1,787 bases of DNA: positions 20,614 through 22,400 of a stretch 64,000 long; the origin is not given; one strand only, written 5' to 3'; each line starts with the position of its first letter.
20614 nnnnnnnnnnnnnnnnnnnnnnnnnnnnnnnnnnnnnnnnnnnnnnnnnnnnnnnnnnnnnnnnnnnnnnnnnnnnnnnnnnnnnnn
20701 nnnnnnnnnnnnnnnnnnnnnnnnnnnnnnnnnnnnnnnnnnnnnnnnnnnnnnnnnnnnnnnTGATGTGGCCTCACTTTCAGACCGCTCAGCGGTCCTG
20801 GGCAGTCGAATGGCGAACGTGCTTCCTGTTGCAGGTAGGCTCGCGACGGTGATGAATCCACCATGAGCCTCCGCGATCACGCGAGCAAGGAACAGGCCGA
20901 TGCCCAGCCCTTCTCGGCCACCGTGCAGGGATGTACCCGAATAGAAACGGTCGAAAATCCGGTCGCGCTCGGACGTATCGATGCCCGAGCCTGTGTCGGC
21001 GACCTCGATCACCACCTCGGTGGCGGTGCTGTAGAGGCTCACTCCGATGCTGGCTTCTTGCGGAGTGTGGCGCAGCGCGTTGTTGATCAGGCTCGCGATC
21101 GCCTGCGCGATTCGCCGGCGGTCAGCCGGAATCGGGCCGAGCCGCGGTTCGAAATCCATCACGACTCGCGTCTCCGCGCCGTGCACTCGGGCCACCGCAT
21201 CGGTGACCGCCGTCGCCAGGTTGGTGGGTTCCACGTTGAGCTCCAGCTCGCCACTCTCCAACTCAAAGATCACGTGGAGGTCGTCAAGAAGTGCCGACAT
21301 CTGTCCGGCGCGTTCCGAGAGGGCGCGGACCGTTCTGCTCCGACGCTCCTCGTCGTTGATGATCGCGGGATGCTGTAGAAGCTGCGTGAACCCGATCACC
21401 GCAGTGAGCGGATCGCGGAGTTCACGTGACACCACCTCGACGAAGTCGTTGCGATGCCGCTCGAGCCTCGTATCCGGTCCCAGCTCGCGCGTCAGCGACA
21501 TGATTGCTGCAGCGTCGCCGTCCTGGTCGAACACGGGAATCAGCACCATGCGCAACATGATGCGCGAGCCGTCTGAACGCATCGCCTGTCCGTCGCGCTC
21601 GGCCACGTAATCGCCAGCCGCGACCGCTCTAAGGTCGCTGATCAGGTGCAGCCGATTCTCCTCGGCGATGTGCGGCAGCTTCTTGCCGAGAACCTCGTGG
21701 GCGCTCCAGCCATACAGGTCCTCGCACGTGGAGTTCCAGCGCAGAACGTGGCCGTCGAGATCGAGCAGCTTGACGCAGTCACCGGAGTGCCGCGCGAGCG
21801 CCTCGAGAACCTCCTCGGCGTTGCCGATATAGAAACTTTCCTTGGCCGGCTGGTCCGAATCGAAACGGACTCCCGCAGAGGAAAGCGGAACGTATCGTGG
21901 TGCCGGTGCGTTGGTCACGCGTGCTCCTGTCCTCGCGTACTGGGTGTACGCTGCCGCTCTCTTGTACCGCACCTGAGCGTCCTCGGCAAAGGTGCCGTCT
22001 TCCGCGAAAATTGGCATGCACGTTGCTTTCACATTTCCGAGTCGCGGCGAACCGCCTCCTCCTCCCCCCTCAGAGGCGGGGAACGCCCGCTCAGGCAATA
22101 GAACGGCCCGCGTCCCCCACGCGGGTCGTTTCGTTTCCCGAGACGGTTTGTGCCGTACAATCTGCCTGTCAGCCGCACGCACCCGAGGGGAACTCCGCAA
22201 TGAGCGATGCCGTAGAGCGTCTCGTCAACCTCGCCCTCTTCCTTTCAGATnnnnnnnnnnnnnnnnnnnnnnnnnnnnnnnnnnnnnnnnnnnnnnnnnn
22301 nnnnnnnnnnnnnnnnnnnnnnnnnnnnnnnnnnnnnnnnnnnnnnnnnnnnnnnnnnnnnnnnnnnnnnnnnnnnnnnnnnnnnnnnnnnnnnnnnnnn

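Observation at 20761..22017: PAS kinase with an intact ATP-binding domain but Arg in place of the phospho-acceptor His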

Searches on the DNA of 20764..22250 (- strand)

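Call 53: search_rna_families(source=window, start=21850, end=22250, threshold=evalue, max_evalue=10, show_alignments=3)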
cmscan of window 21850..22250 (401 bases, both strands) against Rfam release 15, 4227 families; matches with E-value up to 10: 5.
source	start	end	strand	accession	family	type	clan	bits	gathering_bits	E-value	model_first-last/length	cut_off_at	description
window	22042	22134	+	RF02344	ar14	Gene; sRNA;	-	22.3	58.8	0.032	1-123/123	no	Alphaproteobacterial ar14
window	22089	22134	+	RF01066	6C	Cis-reg;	-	17.6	47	5.9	1-75/75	no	6C RNA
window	22061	22137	-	RF02632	Hrs10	Gene; sRNA;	-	15.2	108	0.72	1-148/148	no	Hfq-regulated sRNA 10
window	22075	22132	+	RF02657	sot2652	Gene; sRNA;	-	12.7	61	1.7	107-164/187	no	Sense overlapping transcript RNA 2652 (sot)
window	22049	22108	+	RF01696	Chlorobi-1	Gene; sRNA;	-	10.6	50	6.1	1-67/67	no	Chlorobi-1 RNA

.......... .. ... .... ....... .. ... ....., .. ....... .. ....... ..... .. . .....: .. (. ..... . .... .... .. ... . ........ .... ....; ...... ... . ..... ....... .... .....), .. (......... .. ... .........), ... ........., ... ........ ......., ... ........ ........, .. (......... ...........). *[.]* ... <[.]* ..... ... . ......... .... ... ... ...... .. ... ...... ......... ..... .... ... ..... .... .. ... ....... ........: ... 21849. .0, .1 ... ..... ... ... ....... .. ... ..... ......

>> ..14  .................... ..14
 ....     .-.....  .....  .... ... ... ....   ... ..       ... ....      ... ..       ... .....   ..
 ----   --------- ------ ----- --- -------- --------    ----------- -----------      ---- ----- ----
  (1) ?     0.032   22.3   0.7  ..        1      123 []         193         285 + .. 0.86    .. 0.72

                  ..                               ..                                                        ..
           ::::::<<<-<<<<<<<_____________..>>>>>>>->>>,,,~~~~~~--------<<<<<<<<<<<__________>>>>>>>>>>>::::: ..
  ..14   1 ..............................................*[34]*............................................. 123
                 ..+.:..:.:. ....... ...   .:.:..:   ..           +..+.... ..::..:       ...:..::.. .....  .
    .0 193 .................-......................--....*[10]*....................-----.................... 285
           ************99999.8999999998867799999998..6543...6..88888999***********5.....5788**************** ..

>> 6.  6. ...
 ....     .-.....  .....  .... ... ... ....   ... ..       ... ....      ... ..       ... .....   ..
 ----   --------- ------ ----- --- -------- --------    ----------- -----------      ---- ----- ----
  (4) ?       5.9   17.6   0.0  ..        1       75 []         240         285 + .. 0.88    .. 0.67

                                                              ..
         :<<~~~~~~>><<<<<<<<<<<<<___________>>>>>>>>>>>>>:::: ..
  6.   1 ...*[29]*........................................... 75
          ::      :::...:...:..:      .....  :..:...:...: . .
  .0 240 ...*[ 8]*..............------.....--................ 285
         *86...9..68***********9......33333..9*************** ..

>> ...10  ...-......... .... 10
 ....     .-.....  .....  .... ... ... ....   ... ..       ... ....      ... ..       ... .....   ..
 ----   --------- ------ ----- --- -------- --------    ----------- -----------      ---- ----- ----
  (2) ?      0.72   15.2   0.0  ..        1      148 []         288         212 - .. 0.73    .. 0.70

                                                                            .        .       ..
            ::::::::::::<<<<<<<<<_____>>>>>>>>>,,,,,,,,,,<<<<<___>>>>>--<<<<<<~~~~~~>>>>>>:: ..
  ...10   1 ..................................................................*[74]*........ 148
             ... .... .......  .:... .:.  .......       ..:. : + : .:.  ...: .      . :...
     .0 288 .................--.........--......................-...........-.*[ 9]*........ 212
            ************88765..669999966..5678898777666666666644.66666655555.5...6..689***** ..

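Call 73: search_rna_families(sources=[L007, L009, L011, L017, L021], threshold=evalue, max_evalue=1, show_alignments=2)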
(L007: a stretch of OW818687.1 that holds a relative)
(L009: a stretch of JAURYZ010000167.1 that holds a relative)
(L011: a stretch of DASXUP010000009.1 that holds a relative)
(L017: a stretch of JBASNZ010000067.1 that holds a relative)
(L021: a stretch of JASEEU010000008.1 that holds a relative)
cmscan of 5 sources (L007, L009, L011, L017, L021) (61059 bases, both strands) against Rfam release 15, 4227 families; matches with E-value up to 1: 4.
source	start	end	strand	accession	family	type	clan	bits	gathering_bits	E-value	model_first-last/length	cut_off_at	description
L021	5426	5516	-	RF02344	ar14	Gene; sRNA;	-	27.1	58.8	0.45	1-123/123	no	Alphaproteobacterial ar14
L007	5753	5882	-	RF02344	ar14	Gene; sRNA;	-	25.7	58.8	0.9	1-123/123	no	Alphaproteobacterial ar14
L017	6814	6864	+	RF01059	mir-598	Gene; miRNA;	-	25.7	69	0.5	1-80/80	no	mir-598 microRNA precursor family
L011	12633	12717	-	RF02133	HOXB13-AS1_2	Gene; lncRNA;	-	22.1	40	0.8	1-81/81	no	HOXB13 antisense RNA 1 conserved region 2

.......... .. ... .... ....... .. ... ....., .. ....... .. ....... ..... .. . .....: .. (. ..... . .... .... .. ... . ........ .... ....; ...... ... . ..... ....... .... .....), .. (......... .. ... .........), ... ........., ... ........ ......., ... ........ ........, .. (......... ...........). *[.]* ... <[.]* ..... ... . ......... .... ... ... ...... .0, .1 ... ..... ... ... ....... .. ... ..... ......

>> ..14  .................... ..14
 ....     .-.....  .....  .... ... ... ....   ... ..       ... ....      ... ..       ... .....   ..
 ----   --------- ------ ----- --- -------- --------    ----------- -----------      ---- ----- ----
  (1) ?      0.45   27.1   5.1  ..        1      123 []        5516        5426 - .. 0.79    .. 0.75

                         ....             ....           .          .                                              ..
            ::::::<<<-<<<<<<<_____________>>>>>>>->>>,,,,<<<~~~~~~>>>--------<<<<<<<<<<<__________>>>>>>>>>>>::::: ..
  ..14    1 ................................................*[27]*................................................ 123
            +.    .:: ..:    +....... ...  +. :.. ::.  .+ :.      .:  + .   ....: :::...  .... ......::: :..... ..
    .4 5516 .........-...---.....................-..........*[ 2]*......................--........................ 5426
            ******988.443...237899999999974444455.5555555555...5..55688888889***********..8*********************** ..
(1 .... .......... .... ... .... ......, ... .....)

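Call 78: build_rna_model(alignment_id=A7, structure=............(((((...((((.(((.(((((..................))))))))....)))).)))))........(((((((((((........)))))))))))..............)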
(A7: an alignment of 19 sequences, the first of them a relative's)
Model R1 built from alignment A7 (19 sequences, 126 columns); structure: as given.
model positions 117; base pairs 28; branch points 1; effective number of sequences 2.1; information 0.59 bits per position. Calibrated on 0.2 Mb of random sequence (short: E-values are rough).
structure used (alignment columns):
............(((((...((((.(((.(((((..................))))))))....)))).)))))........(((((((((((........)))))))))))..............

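Call 79: search_with_rna_model(model_id=R1, sources=[window, L001, L002, L006, L007, L008, L009, L010, L011, L012, L013, L014, L015, L017, L021, L030, L085, L087, L088, L089, L090, L165, L167, L016, L018, L019, L020], max_evalue=1, make_alignment=true)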
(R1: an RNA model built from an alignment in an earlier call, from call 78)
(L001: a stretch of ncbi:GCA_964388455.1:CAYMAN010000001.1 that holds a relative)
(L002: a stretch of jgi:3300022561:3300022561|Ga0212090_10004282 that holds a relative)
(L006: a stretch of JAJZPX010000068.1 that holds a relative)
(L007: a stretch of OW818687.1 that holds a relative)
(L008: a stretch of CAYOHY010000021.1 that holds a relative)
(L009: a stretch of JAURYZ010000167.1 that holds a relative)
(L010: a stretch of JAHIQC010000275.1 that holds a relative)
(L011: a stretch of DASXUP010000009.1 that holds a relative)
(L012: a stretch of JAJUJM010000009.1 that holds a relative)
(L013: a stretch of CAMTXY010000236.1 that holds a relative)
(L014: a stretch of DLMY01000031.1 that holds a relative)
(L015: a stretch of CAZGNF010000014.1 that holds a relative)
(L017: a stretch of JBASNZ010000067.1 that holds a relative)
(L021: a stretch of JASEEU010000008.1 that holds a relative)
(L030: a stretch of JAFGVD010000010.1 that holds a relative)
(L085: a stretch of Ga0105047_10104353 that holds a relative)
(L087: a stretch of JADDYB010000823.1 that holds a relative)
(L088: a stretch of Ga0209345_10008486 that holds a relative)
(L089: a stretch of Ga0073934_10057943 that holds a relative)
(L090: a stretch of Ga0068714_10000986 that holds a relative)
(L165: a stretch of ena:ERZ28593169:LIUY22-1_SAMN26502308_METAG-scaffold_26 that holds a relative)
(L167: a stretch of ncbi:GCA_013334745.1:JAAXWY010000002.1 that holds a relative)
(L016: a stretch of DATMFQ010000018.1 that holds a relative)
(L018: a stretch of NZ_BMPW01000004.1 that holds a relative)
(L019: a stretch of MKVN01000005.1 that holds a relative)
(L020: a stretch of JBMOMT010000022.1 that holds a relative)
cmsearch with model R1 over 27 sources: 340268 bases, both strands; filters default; matches with E-value up to 1: 24.
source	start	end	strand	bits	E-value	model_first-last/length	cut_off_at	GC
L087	3823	3938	-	121.5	3.3e-30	1-117/117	no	0.66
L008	3571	3685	-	118.8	1.7e-29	1-117/117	no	0.69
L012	5755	5871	-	116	9.4e-29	1-117/117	no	0.71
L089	1716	1832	-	115.4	1.4e-28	1-117/117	no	0.7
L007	5745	5860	-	110.7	2.5e-27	1-117/117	no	0.66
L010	1370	1486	-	110.5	2.9e-27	1-117/117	no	0.65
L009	5311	5427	-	110.3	3.3e-27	1-117/117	no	0.64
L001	7837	7954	-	109.8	4.5e-27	1-117/117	no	0.64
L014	5803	5919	-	107.8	1.5e-26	1-117/117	no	0.7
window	22028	22144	+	106.3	3.8e-26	1-117/117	no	0.68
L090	3746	3861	-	106.3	3.9e-26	1-117/117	no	0.68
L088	3189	3304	-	105.9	4.8e-26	1-117/117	no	0.66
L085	2479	2595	-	105.5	6.3e-26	1-117/117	no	0.68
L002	7691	7811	-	93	1.4e-22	1-117/117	no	0.64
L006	3703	3819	-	91.4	3.6e-22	1-117/117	no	0.67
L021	5416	5534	-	91.3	4e-22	1-117/117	no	0.71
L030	5279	5394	-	89.8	1e-21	1-117/117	no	0.69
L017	1504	1619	-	87.8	3.4e-21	1-117/117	no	0.61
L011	5292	5408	-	80.6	2.9e-19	1-117/117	no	0.71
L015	1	85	-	54.6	2.5e-12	1-85/117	3'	0.64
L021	365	442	+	15.8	0.063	1-117/117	no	0.73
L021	5373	5461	+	12.6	0.46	12-103/117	no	0.75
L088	3202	3232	+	12.2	0.57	73-103/117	no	0.68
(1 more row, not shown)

Alignment A8: 24 matches aligned to the model, 150 columns, each read 5' to 3' on its own strand. Consensus structure (alignment columns), stored with it:
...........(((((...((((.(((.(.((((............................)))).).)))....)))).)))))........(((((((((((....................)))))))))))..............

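Call 80: search_with_rna_model(model_id=R1, sources=[window, L001, L002, L006, L007, L008, L009, L010, L011, L012, L014, L017, L021, L030, L085, L087, L088, L089, L090], max_evalue=1e-15, make_alignment=true)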
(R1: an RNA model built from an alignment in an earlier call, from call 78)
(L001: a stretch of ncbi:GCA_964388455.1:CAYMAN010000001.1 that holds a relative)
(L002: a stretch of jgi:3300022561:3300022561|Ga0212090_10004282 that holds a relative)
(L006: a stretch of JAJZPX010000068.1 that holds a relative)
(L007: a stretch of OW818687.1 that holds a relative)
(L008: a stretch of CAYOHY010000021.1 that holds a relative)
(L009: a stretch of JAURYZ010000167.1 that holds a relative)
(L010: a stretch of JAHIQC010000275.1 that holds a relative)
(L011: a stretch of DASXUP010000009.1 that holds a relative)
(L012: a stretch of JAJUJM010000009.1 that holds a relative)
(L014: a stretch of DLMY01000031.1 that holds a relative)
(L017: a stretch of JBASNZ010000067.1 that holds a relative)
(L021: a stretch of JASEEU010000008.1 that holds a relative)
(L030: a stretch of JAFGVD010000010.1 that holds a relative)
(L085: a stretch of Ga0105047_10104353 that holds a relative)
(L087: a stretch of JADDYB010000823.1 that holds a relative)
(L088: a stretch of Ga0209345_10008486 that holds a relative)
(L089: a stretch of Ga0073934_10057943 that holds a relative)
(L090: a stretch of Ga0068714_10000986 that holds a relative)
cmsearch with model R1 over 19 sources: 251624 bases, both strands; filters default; matches with E-value up to 1e-15: 19.
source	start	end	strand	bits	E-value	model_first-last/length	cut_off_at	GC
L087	3823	3938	-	121.5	2.4e-30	1-117/117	no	0.66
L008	3571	3685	-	118.8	1.3e-29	1-117/117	no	0.69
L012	5755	5871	-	116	7e-29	1-117/117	no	0.71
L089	1716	1832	-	115.4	1.1e-28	1-117/117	no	0.7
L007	5745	5860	-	110.7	1.9e-27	1-117/117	no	0.66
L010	1370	1486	-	110.5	2.1e-27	1-117/117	no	0.65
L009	5311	5427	-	110.3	2.4e-27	1-117/117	no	0.64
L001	7837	7954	-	109.8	3.3e-27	1-117/117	no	0.64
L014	5803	5919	-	107.8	1.1e-26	1-117/117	no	0.7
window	22028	22144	+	106.3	2.8e-26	1-117/117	no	0.68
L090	3746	3861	-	106.3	2.9e-26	1-117/117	no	0.68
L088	3189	3304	-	105.9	3.6e-26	1-117/117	no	0.66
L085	2479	2595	-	105.5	4.6e-26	1-117/117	no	0.68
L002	7691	7811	-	93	1e-22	1-117/117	no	0.64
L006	3703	3819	-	91.4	2.7e-22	1-117/117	no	0.67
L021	5416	5534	-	91.3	3e-22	1-117/117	no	0.71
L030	5279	5394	-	89.8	7.6e-22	1-117/117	no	0.69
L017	1504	1619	-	87.8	2.5e-21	1-117/117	no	0.61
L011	5292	5408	-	80.6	2.1e-19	1-117/117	no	0.71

Alignment A9: 19 matches aligned to the model, 130 columns, each read 5' to 3' on its own strand. Consensus structure (alignment columns), stored with it:
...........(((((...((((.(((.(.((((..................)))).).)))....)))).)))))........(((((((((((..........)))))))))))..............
